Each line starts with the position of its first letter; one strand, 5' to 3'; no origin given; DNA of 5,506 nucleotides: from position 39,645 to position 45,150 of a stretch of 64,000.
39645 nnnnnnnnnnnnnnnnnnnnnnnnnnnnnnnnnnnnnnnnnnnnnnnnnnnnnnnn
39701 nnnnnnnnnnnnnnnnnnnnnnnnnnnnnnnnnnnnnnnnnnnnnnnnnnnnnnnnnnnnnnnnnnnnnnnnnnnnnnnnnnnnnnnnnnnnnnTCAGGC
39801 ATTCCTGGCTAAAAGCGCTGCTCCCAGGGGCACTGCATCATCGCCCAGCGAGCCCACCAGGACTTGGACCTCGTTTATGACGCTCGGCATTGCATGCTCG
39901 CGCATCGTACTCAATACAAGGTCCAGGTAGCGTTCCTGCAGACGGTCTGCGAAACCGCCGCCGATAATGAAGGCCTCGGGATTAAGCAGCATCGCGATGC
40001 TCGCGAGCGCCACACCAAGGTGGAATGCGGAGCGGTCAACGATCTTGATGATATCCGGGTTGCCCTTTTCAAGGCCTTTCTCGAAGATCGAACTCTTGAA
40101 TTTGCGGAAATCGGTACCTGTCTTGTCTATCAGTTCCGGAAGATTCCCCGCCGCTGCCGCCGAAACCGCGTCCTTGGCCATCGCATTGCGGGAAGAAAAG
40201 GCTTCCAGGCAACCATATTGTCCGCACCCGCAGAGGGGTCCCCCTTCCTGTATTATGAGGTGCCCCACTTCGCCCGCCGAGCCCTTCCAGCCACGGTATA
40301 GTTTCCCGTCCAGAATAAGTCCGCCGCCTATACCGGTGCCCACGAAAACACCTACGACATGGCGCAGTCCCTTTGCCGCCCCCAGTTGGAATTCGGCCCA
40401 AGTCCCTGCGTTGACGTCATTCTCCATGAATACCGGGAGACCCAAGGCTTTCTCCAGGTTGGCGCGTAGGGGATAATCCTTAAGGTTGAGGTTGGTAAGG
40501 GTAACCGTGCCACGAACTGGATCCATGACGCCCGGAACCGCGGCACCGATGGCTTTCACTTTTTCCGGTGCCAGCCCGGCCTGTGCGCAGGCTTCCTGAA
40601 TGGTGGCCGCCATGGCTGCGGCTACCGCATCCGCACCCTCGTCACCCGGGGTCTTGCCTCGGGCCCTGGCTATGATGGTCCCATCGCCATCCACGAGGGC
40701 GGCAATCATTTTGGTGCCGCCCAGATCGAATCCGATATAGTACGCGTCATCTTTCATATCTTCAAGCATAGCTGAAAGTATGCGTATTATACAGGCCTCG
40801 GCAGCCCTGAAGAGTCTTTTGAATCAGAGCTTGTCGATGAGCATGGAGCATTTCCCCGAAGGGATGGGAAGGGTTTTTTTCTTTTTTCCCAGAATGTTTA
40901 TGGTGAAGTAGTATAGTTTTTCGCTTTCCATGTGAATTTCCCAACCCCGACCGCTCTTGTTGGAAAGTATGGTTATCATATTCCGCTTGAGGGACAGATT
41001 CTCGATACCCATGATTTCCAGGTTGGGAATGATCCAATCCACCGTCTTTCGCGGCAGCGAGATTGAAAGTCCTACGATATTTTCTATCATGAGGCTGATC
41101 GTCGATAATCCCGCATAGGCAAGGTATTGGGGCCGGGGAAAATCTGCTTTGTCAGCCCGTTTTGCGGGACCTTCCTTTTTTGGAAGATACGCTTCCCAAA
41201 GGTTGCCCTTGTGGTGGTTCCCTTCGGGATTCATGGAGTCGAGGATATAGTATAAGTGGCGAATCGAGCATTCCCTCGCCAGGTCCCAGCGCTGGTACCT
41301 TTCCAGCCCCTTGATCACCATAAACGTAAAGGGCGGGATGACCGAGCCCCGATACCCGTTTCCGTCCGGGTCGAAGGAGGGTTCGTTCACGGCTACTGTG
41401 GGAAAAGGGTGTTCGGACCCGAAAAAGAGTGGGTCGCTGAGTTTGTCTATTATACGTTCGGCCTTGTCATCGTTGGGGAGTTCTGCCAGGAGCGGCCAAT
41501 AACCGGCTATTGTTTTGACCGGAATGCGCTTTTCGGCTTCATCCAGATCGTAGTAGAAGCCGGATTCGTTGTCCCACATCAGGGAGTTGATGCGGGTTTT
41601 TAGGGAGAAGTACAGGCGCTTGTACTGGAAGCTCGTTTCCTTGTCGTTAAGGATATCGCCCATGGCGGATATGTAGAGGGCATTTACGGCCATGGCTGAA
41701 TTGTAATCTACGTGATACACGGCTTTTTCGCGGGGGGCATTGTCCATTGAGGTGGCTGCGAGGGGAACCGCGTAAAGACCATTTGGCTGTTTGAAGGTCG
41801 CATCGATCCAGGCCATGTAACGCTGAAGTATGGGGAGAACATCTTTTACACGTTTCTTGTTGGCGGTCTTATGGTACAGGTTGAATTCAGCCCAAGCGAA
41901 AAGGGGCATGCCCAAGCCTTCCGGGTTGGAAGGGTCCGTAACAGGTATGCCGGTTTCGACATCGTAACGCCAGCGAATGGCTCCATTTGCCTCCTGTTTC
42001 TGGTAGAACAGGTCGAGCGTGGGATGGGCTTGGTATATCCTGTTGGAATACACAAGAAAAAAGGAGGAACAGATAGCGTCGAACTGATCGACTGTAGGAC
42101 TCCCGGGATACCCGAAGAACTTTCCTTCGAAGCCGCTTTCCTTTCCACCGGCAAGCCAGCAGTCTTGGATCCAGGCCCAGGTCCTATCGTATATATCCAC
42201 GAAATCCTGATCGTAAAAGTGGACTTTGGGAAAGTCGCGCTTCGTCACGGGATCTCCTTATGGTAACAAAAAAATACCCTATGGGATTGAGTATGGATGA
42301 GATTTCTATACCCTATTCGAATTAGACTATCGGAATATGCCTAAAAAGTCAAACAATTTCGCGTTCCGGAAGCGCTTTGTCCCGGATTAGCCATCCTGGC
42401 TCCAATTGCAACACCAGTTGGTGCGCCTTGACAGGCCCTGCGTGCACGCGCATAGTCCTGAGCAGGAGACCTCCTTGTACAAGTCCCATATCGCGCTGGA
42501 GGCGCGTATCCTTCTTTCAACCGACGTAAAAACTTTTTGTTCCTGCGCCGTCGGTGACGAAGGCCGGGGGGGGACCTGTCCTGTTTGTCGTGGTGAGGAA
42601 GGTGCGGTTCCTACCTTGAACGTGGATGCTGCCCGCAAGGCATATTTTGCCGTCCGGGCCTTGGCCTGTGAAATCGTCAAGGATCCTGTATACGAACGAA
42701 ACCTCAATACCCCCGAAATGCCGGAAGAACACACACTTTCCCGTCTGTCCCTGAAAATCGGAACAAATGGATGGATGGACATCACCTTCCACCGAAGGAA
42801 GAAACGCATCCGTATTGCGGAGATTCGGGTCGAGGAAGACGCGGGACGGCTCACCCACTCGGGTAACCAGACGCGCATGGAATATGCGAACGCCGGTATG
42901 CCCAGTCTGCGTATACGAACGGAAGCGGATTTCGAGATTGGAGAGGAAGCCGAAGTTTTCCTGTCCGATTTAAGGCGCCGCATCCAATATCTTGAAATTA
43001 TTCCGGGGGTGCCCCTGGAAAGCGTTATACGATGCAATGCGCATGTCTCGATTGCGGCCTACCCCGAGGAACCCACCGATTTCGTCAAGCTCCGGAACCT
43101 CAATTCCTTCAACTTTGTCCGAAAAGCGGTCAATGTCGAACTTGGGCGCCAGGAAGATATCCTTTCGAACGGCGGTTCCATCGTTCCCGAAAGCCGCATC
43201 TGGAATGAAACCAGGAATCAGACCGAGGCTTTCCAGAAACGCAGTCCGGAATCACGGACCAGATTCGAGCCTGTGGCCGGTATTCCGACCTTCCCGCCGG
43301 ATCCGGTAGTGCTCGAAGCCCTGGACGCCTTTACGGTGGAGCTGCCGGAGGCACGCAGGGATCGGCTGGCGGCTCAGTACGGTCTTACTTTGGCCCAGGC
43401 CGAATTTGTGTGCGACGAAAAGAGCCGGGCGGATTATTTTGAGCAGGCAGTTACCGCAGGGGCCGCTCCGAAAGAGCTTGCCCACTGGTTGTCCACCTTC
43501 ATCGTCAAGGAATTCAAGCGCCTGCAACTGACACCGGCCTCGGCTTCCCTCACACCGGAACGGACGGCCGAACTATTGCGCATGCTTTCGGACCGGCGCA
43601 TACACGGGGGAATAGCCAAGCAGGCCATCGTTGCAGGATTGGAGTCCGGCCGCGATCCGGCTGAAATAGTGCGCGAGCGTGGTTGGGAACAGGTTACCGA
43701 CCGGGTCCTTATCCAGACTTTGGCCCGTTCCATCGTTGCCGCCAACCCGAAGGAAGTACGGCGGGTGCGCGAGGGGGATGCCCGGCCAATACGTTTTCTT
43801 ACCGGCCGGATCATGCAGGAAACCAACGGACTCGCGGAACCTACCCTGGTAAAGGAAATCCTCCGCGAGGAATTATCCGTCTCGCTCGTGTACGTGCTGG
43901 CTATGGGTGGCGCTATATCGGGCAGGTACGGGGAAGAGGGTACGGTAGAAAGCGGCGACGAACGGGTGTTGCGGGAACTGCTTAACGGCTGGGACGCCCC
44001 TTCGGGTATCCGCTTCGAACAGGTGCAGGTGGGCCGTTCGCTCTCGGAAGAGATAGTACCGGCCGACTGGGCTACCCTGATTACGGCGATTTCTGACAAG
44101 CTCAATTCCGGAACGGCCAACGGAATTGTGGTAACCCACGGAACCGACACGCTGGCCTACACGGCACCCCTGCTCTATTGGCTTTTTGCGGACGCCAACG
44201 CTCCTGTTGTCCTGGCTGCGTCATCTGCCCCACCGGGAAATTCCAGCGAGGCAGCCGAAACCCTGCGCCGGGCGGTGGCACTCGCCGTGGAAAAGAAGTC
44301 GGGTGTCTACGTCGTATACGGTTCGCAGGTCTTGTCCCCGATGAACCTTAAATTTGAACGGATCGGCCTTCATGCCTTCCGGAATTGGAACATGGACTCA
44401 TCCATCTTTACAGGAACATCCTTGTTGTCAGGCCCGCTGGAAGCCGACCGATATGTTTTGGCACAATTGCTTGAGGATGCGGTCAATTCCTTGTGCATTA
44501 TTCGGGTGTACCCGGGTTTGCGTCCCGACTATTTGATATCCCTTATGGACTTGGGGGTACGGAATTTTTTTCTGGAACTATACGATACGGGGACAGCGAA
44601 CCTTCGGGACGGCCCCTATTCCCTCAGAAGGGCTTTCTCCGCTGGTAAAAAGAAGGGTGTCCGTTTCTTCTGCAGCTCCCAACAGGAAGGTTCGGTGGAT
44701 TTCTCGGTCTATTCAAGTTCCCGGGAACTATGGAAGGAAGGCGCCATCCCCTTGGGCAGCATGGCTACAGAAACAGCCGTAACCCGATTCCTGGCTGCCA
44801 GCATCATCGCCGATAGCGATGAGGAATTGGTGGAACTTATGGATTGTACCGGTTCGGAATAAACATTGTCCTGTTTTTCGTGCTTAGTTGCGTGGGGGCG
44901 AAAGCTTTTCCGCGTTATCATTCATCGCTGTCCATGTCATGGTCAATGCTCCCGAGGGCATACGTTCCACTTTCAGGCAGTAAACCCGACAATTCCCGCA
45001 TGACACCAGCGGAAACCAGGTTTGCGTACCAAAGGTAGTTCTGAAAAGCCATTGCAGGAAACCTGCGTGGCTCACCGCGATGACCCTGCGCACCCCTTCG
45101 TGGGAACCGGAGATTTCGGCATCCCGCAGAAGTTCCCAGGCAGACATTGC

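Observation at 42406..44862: GatB-like and asparaginase-like modules fused in one polypeptide, with catalytic motifs that look substituted in both halves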

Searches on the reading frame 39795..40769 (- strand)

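Call 11: search_protein_families(library=pfam, proteins=[window:39795-40769:-], max_evalue=0.001)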
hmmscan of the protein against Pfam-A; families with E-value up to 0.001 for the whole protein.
window:39795-40769:- (324 aa): 3 families
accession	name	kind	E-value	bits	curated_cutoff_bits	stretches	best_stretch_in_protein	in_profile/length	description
PF00480.26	ROK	-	2.1e-62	211.7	22.9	1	11-323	1-293/294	ROK family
PF01869.26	BcrAD_BadFG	-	1.2e-05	25.5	31.5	1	12-81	1-72/271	BadF/BadG/BcrA/BcrD ATPase family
PF00370.27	FGGY_N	-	0.00037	20.6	28.8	1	10-76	1-75/245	FGGY family of carbohydrate kinases, N-terminal domain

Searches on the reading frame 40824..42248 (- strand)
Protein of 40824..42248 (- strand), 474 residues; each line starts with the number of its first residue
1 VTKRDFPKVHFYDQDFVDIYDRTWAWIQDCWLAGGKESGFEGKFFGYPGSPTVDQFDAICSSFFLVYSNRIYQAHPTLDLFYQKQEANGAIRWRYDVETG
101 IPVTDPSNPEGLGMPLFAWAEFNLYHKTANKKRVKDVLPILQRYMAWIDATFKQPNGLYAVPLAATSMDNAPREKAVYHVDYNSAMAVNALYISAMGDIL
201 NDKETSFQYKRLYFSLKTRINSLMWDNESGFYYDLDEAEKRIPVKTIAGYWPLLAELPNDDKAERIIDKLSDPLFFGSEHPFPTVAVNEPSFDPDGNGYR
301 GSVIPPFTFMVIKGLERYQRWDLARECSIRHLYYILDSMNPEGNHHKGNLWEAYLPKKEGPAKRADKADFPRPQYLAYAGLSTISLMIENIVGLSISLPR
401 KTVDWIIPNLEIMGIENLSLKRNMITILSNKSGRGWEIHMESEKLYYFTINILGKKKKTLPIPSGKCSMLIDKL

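Call 11: search_protein_families(library=pfam, proteins=[window:40824-42248:-], max_evalue=0.001)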
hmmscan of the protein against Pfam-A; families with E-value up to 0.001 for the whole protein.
window:40824-42248:- (474 aa): 3 families
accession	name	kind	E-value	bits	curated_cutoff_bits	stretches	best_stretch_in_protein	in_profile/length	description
PF22422.2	MGH1-like_GH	-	1.1e-30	107.9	27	1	115-358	68-344/356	Mannosylglycerate hydrolase MGH1-like glycoside hydrolase domain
PF01204.24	Trehalase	-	4.8e-14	52.6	21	1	175-342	302-469/512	Trehalase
PF03200.22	Glyco_hydro_63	-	1.4e-06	27.8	22.4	0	168-243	236-317/492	Glycosyl hydrolase family 63 C-terminal domain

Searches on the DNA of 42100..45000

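Call 59: search_rna_families(source=window, start=42100, end=45000, threshold=evalue, max_evalue=1)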
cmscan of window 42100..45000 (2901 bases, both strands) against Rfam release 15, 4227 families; matches with E-value up to 1: 3.
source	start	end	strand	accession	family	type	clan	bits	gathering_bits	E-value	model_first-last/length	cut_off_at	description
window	43232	43335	-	RF02983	Fibrobacter-1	Gene; sRNA;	-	29.5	77.9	0.0021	1-102/102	no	Fibrobacter-1 RNA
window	43370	43473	+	RF02404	P33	Gene; sRNA;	-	21.1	45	0.31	1-160/160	no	Pseudomonas sRNA P33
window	43269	43352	-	RF00009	RNaseP_nuc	Gene; ribozyme;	CL00002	13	28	0.54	1-301/301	no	Nuclear RNase P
